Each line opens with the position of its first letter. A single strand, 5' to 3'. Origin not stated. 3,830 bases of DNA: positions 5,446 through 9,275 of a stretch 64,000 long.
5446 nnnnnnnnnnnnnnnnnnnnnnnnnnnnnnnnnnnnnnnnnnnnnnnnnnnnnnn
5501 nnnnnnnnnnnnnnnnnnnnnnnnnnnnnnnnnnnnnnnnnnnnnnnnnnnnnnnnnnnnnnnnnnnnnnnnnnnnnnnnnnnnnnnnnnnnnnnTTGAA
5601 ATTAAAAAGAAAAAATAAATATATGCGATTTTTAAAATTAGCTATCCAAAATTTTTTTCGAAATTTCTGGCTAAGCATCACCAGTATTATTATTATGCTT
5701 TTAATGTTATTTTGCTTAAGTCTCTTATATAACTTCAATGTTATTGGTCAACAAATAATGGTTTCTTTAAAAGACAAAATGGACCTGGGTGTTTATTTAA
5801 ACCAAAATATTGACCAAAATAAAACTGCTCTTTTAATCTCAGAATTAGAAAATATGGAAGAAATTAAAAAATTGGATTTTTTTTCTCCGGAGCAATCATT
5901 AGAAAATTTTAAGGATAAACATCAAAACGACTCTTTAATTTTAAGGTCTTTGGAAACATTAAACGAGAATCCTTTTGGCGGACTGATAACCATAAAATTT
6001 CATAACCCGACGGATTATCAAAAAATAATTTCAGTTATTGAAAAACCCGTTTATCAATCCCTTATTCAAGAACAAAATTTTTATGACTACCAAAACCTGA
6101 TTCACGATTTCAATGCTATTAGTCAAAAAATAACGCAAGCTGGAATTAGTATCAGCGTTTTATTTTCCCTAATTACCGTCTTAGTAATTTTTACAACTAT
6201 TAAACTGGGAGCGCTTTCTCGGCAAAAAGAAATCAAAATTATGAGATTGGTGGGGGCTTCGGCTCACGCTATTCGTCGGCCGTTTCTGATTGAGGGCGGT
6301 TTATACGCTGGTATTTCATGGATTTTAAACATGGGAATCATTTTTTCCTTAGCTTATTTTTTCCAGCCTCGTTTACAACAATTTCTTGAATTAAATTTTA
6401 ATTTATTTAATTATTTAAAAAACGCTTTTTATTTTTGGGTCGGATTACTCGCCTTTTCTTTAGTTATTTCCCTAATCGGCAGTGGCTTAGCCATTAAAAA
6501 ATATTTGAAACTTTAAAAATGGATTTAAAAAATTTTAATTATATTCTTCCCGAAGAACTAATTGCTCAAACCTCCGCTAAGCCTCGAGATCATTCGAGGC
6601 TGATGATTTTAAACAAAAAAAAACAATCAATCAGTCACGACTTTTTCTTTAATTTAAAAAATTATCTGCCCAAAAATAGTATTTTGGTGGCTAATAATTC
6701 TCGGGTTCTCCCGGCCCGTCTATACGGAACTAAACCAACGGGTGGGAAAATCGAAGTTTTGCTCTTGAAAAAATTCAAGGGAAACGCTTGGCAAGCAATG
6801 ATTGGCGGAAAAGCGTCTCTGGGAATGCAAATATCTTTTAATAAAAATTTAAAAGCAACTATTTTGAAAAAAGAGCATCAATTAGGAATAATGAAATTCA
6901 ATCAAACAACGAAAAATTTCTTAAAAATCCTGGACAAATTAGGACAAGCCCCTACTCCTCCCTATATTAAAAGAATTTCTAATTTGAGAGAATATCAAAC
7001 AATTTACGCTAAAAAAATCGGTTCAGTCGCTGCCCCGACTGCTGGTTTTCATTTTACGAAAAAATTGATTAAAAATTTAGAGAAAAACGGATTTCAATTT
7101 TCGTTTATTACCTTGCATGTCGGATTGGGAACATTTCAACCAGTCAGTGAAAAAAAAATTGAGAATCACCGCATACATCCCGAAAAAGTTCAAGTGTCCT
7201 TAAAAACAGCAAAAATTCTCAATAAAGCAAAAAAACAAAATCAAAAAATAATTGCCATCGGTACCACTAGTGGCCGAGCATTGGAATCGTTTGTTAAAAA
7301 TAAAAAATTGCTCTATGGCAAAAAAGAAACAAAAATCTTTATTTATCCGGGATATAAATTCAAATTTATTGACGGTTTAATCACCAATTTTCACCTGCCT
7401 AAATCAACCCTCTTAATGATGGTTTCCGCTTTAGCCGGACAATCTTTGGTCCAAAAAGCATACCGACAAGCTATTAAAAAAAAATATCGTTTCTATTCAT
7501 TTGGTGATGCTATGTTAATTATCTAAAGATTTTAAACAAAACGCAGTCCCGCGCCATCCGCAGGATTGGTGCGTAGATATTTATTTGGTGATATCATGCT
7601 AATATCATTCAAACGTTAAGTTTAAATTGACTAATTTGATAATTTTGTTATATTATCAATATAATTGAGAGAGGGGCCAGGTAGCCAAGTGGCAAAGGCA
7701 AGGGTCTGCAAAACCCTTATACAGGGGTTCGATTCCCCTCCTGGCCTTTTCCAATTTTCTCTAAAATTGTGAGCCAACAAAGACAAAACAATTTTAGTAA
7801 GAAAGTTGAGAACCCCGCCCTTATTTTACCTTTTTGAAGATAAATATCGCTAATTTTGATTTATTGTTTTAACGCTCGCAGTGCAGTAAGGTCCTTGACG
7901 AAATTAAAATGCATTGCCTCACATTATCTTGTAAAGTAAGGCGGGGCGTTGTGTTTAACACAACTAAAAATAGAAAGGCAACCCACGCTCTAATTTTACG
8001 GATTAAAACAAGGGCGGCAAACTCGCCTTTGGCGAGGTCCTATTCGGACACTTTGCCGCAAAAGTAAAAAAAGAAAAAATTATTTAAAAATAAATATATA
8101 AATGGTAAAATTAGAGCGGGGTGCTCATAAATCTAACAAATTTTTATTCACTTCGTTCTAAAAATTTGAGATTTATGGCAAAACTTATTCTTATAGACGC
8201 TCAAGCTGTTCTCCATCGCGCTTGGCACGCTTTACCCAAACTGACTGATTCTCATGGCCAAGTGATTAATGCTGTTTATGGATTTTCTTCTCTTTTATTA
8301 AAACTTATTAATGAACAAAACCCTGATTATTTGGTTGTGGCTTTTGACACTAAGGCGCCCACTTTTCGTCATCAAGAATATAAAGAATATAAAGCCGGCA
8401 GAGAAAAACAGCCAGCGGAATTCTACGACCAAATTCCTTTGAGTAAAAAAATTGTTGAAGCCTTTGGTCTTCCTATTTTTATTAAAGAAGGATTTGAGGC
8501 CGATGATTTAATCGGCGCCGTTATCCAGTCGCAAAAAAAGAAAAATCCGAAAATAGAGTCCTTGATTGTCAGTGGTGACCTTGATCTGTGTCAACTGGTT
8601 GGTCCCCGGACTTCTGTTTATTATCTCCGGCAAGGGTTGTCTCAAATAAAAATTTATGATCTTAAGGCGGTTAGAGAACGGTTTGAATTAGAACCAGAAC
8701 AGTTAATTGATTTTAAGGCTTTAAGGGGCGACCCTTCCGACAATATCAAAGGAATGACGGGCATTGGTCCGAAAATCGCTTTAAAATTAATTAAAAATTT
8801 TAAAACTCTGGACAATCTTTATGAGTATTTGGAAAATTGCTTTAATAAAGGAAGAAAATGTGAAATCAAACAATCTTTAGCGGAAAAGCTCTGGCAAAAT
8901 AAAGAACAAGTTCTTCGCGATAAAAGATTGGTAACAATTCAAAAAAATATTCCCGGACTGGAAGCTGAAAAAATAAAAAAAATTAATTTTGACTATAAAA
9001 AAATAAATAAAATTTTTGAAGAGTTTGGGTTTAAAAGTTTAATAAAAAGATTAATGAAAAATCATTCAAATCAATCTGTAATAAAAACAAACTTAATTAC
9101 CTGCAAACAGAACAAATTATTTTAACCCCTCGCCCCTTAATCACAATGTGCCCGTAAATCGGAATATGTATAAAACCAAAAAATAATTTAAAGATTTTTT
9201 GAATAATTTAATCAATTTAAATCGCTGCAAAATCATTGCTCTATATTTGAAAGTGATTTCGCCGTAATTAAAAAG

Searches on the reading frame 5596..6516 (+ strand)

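Call 71: search_protein_families(library=pfam, proteins=[window:5596-6516:+], max_evalue=1e-10)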
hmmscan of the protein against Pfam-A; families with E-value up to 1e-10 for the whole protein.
window:5596-6516:+ (306 aa): 2 families
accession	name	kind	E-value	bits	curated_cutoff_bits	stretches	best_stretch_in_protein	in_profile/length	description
PF02687.27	FtsX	-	1.5e-12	48.1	25.5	1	185-305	2-117/120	FtsX-like permease C-terminal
PF18075.7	FtsX_ECD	-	5.1e-11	43.5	23.5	1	65-150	4-89/96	FtsX extracellular domain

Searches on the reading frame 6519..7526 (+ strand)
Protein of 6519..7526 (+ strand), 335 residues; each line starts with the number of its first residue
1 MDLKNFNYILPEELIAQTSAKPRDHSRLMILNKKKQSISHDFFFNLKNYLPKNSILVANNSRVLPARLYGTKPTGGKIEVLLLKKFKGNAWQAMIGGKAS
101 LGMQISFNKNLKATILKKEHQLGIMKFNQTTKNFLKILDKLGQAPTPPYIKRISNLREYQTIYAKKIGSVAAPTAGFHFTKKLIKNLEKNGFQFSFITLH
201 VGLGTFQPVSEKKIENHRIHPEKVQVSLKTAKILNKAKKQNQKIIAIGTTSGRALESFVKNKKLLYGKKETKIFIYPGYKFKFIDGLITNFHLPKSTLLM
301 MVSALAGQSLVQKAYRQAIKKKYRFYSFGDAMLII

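Call 71: search_protein_families(library=pfam, proteins=[window:6519-7526:+], max_evalue=1e-10)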
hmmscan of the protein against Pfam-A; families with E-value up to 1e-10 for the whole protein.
window:6519-7526:+ (335 aa): 1 family
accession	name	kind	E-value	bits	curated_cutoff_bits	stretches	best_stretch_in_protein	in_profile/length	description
PF02547.20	Queuosine_synth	-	5.9e-125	417.1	25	1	3-334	1-322/322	Queuosine biosynthesis protein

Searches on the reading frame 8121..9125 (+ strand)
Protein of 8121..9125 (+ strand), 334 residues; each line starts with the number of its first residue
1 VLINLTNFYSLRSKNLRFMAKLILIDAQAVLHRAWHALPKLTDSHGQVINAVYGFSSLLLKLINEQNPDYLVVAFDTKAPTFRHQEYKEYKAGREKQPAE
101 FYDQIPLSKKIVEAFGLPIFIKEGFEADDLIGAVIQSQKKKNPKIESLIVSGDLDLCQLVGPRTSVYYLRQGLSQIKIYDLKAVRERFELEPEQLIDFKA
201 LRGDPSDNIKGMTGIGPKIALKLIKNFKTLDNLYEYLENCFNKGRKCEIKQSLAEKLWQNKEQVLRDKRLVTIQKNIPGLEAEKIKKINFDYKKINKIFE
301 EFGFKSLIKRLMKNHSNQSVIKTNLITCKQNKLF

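Call 71: search_protein_families(library=pfam, proteins=[window:8121-9125:+], max_evalue=1e-10)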
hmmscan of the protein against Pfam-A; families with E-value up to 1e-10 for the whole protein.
window:8121-9125:+ (334 aa): 2 families
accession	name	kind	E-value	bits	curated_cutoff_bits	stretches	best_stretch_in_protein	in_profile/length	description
PF02739.22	5_3_exonuc_N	-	5.1e-51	173.1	34.3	1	21-188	1-163/164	5'-3' exonuclease, N-terminal resolvase-like domain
PF01367.25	5_3_exonuc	-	1.6e-24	86.6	40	1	191-278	2-81/97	5'-3' exonuclease, C-terminal SAM fold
